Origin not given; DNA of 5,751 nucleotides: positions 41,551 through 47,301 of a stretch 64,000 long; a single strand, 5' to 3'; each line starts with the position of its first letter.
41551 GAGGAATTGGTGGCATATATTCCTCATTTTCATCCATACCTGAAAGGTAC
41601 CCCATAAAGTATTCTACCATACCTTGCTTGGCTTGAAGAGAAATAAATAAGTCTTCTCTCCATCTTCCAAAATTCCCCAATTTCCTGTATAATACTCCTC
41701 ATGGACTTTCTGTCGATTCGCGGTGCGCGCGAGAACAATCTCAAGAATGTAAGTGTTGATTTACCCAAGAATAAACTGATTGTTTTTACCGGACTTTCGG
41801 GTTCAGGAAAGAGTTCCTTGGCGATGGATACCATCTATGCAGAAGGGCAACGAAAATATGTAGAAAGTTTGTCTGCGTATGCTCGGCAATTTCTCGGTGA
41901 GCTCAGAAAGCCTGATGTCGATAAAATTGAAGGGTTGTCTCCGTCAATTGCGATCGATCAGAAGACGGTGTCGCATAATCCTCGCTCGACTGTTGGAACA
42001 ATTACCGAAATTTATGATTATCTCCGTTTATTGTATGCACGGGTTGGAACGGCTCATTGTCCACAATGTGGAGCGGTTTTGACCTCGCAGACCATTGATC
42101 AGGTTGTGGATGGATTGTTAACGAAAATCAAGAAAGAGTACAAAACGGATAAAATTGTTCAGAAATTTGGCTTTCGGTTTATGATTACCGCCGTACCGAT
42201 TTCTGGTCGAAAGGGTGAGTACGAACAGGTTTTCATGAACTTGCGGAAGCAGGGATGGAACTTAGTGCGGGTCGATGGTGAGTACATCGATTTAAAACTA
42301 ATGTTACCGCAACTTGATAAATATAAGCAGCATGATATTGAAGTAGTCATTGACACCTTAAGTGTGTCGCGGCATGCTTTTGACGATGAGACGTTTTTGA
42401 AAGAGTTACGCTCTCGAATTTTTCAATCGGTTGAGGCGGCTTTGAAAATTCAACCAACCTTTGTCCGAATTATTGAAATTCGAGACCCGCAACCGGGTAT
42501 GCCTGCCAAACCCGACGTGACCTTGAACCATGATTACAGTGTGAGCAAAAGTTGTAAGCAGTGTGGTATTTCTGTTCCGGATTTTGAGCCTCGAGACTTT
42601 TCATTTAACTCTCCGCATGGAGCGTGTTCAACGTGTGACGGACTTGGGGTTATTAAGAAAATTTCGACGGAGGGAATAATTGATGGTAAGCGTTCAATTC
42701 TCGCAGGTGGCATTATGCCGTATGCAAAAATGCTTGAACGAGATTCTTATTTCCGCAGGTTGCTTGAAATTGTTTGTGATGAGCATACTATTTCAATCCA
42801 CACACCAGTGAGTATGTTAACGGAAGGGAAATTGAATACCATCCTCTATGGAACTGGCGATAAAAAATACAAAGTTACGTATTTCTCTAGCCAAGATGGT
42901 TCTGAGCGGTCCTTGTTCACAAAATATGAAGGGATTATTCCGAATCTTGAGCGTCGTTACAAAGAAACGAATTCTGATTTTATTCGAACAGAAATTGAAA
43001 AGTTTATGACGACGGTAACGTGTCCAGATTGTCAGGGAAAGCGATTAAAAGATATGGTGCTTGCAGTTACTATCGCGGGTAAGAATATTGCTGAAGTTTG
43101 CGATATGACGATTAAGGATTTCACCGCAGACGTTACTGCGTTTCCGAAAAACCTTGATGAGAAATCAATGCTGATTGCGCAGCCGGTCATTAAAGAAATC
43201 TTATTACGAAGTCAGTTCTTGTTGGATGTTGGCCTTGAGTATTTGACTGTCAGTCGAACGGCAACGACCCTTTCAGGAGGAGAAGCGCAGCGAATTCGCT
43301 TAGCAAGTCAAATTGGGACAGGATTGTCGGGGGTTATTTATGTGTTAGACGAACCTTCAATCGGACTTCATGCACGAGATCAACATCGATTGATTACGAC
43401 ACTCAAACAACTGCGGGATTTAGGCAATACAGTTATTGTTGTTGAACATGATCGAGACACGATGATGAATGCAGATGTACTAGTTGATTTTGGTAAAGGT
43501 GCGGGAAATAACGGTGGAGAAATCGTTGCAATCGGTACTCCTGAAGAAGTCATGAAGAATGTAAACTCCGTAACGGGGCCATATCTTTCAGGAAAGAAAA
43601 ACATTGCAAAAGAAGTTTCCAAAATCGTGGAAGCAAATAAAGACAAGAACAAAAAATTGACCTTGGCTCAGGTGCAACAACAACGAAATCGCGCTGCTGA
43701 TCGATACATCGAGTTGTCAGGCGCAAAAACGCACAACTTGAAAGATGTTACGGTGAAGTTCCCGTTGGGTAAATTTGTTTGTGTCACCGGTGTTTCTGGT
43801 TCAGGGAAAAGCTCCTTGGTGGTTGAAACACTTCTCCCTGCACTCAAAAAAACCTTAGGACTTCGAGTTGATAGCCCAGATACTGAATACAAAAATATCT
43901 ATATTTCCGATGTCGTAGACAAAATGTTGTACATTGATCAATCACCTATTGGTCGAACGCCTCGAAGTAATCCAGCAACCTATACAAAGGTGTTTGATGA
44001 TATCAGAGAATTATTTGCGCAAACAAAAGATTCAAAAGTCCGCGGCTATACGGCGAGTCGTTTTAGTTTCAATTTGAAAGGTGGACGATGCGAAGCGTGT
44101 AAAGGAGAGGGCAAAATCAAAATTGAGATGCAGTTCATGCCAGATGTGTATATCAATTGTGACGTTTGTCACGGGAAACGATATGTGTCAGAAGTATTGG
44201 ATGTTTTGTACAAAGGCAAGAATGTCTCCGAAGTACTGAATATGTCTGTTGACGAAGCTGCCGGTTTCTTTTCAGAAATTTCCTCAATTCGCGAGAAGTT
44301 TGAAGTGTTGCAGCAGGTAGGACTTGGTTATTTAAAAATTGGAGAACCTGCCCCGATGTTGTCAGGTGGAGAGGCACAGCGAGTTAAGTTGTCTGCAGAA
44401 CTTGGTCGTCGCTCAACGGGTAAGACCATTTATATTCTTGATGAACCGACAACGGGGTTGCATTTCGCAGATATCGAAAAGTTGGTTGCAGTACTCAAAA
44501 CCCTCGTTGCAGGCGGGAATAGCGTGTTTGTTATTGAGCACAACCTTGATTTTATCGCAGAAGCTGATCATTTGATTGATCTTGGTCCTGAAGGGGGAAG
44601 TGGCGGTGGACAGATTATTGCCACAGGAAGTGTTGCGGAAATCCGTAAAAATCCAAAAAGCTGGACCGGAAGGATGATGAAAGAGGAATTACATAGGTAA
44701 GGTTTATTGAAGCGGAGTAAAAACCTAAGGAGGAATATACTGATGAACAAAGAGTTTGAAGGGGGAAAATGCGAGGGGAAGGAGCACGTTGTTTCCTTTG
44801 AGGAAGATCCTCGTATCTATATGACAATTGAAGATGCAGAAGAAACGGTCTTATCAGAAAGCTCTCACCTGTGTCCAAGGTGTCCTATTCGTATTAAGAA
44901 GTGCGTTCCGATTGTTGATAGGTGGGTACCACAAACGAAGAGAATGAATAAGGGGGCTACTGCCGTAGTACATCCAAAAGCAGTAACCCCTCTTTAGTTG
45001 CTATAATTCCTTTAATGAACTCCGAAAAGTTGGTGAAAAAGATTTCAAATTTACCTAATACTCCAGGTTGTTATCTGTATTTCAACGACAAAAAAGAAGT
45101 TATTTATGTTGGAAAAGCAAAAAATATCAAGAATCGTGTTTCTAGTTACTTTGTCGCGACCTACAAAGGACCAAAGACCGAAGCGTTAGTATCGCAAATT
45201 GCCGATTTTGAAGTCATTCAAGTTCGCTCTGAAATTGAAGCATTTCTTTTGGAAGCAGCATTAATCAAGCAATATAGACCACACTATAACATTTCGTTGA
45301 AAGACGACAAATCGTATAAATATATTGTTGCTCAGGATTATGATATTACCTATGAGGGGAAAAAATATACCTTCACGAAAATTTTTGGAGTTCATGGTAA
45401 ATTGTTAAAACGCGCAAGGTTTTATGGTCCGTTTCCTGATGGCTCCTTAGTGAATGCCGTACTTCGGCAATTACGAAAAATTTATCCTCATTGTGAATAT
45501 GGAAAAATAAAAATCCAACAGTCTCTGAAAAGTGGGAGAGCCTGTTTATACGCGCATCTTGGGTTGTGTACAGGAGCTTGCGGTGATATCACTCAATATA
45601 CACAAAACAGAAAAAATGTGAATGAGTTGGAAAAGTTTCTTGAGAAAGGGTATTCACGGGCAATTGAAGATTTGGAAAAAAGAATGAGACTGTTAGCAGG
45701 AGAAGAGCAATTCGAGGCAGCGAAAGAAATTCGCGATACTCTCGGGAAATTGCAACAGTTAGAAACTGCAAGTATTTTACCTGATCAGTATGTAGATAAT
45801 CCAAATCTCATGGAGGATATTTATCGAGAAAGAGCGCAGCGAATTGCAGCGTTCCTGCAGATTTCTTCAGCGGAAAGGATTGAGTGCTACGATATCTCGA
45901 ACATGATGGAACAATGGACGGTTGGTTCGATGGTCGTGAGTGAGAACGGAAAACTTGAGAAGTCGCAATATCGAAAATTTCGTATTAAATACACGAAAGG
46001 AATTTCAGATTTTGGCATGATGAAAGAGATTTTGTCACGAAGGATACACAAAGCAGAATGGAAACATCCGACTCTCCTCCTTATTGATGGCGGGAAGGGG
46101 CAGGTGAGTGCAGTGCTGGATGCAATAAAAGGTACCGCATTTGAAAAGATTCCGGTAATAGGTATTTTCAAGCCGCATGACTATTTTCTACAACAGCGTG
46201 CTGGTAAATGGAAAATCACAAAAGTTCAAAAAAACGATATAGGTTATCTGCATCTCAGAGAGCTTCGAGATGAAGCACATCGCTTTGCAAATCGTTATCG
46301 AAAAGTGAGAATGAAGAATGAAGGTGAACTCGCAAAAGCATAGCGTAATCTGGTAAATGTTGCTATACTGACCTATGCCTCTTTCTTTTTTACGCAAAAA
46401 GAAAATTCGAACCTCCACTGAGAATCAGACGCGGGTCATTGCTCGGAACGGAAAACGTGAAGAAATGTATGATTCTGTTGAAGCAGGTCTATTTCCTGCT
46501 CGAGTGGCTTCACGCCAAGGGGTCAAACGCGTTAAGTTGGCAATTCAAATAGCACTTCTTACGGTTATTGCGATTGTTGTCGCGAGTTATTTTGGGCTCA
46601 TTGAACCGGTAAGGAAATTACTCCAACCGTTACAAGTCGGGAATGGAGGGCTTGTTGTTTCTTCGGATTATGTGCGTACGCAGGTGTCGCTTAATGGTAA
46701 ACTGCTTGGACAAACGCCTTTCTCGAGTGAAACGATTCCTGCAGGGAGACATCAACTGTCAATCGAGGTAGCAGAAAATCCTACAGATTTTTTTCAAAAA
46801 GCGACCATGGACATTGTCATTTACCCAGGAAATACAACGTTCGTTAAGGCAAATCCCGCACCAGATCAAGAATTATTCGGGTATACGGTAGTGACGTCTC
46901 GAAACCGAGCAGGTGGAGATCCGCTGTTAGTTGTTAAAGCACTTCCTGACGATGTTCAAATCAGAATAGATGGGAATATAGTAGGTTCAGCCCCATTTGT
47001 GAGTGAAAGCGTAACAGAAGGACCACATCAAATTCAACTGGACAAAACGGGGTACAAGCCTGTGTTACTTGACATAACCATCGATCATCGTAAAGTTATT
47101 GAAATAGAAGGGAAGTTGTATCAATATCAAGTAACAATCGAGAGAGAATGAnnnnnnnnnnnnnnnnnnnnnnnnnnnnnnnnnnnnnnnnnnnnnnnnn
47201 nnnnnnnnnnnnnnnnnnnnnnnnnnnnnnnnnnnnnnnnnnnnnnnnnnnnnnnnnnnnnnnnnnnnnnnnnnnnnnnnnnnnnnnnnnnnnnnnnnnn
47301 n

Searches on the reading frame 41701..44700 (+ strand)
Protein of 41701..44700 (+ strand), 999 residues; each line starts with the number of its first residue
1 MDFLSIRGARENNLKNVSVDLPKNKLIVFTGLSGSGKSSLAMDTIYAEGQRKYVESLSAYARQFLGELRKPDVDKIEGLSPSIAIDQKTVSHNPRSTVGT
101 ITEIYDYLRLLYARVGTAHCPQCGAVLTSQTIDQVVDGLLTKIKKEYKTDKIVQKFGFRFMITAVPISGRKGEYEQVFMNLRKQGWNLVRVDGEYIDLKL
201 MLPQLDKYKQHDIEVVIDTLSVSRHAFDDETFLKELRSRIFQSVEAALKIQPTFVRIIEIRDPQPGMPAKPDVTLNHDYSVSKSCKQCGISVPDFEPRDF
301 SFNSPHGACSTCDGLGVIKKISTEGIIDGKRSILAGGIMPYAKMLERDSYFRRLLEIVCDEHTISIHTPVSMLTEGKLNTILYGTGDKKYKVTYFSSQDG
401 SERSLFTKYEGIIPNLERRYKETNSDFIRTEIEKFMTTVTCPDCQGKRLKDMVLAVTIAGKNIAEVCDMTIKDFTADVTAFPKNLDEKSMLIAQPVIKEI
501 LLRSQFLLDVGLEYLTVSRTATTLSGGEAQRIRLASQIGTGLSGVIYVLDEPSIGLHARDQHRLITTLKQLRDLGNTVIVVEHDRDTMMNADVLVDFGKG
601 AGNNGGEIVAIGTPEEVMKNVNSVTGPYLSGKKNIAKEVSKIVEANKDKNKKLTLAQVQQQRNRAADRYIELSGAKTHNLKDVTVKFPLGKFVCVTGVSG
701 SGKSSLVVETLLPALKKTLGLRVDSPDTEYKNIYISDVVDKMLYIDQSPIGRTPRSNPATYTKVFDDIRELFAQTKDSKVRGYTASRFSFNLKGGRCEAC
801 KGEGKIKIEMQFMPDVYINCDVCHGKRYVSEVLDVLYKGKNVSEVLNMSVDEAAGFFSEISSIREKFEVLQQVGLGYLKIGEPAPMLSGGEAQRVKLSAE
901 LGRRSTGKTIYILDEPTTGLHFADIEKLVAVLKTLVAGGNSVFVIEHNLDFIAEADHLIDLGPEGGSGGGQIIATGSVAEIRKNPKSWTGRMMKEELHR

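Call 22: search_protein_families(library=pfam, proteins=[window:41701-44700:+], max_evalue=0.001)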
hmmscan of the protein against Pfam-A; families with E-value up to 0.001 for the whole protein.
window:41701-44700:+ (999 aa): 17 families
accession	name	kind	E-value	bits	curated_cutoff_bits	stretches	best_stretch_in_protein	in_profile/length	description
PF17755.6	UvrA_DNA-bind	-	4.4e-26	91.8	23.2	1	326-434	5-110/110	UvrA DNA-binding domain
PF00005.33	ABC_tran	-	3.8e-18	66.9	25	0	14-42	1-29/137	ABC transporter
PF17760.6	UvrA_inter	-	7.2e-18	64.9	23.3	1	157-251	16-99/109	UvrA interaction domain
PF02463.25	SMC_N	-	3.4e-12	46.7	40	0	672-960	7-210/220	RecF/RecN/SMC N terminal domain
PF20703.3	nSTAND1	-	6.5e-09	36.3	27.1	1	690-717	33-60/379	Novel STAND NTPase 1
PF03193.22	RsgA_GTPase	-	1.2e-06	29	30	0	648-715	64-130/174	RsgA GTPase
PF13555.12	AAA_29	-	1.8e-06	28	27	0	682-712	14-46/61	P-loop containing region of AAA domain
PF13191.12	AAA_16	-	7e-06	27.1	32.6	0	691-718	25-51/167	AAA ATPase domain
PF20720.3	nSTAND3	-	2.8e-05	24.3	27.2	0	15-47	8-40/155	Novel STAND NTPase 3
PF12399.14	BCA_ABC_TP_C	-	8.5e-05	22.5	25.5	0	971-986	1-16/27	Branched-chain amino acid ATP-binding cassette transporter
PF01583.26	APS_kinase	-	9.2e-05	23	21.1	0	25-43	3-21/152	Adenylylsulphate kinase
PF13304.12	AAA_21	-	0.00016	22.3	27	0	894-933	244-284/304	AAA domain, putative AbiEii toxin, Type IV TA system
PF13671.12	AAA_33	-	0.00022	22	27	0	26-44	1-19/143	AAA domain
PF00684.25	DnaJ_CXXCXGXG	-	0.00023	21.8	32.7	0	796-829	17-53/65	DnaJ central domain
PF13175.12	AAA_15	-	0.00033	20.8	32.1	0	544-577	329-362/374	AAA ATPase domain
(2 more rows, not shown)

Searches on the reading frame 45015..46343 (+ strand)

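Call 22: search_protein_families(library=pfam, proteins=[window:45015-46343:+], max_evalue=0.001)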
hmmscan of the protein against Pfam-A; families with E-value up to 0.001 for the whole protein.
window:45015-46343:+ (442 aa): 3 families
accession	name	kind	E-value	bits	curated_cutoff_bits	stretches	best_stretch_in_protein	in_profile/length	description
PF08459.17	UvrC_RNaseH_dom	-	3.8e-41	141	22.3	1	281-425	4-158/159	UvrC RNAse H endonuclease domain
PF01541.30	GIY-YIG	-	2.3e-08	34.6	22.6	1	18-92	3-78/78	GIY-YIG catalytic domain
PF02151.25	UVR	-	2.2e-05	24.5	21.5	1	216-248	3-35/36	UvrB/uvrC motif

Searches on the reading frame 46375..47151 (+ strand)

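Call 22: search_protein_families(library=pfam, proteins=[window:46375-47151:+], max_evalue=0.001)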
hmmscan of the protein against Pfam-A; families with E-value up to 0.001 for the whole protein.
window:46375-47151:+ (258 aa): 1 family
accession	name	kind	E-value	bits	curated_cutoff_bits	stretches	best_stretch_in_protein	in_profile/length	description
PF08308.17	PEGA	-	1.3e-18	67.1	20.8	2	185-250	4-69/71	PEGA domain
